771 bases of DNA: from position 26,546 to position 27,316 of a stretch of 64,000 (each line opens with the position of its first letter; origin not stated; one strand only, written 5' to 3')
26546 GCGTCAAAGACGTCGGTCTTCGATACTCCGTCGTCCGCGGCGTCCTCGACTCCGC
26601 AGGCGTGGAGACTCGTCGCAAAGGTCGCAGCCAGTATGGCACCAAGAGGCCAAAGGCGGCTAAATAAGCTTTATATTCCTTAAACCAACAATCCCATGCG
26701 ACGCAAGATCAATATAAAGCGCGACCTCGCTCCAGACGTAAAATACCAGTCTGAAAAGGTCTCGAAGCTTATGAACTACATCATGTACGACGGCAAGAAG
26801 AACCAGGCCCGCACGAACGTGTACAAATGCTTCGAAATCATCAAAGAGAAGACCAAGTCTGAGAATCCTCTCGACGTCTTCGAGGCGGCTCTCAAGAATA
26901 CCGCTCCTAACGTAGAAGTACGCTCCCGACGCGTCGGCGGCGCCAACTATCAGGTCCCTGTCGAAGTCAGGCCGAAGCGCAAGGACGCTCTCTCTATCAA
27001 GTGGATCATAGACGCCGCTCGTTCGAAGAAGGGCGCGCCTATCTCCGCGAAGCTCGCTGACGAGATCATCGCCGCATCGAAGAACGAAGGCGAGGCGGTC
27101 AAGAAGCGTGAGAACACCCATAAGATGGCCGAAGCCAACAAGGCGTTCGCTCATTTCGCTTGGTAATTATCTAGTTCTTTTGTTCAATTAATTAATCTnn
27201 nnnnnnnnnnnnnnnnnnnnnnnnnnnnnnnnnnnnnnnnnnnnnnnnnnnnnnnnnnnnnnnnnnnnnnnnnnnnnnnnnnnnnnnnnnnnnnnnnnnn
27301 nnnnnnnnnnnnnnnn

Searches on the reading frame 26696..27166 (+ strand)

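Call 104: search_protein_families(library=pfam, proteins=[window:26696-27166:+], max_evalue=0.001)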
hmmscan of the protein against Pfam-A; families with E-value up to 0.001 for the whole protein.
window:26696-27166:+ (156 aa): 1 family
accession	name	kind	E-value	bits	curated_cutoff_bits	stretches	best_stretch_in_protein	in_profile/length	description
PF00177.27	Ribosomal_S7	-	5.9e-59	198.4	24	1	1-149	1-148/148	Ribosomal protein S7p/S5e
